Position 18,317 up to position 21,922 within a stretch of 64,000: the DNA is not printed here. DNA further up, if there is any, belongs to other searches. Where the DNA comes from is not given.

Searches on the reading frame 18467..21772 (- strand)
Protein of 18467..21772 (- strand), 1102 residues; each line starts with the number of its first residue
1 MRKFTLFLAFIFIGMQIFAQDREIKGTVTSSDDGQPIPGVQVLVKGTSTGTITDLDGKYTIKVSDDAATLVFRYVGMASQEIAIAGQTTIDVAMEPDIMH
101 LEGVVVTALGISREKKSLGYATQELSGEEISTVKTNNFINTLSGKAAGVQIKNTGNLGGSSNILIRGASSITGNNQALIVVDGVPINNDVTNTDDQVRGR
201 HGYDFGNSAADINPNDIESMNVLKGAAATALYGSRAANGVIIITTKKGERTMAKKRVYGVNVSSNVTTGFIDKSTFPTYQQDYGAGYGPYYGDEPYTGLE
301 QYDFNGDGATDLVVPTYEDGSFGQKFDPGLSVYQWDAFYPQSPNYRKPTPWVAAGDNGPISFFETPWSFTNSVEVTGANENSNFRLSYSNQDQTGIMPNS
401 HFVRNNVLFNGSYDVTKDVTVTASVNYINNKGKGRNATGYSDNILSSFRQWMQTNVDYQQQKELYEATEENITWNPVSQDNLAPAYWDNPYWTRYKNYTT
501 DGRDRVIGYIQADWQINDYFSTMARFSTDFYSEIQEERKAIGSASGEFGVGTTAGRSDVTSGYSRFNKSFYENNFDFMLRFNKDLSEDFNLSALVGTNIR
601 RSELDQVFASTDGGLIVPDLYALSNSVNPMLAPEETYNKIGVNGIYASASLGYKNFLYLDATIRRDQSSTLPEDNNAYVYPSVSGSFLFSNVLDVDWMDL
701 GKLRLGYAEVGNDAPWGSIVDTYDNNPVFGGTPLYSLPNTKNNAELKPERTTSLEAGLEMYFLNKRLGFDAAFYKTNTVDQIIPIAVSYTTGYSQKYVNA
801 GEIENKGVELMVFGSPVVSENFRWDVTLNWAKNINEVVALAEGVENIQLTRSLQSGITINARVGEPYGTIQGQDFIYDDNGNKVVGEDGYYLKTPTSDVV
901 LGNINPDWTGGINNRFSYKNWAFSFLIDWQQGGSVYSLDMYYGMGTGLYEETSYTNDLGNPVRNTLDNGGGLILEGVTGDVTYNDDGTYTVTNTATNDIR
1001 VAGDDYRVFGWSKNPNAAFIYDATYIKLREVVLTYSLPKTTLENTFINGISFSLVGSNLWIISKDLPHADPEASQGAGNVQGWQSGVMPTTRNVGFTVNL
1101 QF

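Call 29: search_protein_families(library=pfam, proteins=[window:18467-21772:-], max_evalue=0.01)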
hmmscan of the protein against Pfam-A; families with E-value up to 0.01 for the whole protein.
window:18467-21772:- (1102 aa): 5 families
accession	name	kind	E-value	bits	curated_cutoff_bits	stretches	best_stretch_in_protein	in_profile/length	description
PF13715.12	CarbopepD_reg_2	-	4.1e-20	72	32.2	1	24-106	1-88/88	CarboxypepD_reg-like domain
PF07715.20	Plug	-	4e-19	69.5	23.9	1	115-240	2-107/107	TonB-dependent Receptor Plug Domain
PF13620.12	CarboxypepD_reg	-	2.2e-12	47.6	32.3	1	24-94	2-81/82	Carboxypeptidase regulatory-like domain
PF23591.1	CILP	-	0.0029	18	27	1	24-78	7-60/90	Cartilage intermediate layer protein 1-like domain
PF15976.11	CooC_C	-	0.0087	16.5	29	0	31-76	25-68/93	CS1-pili formation C-terminal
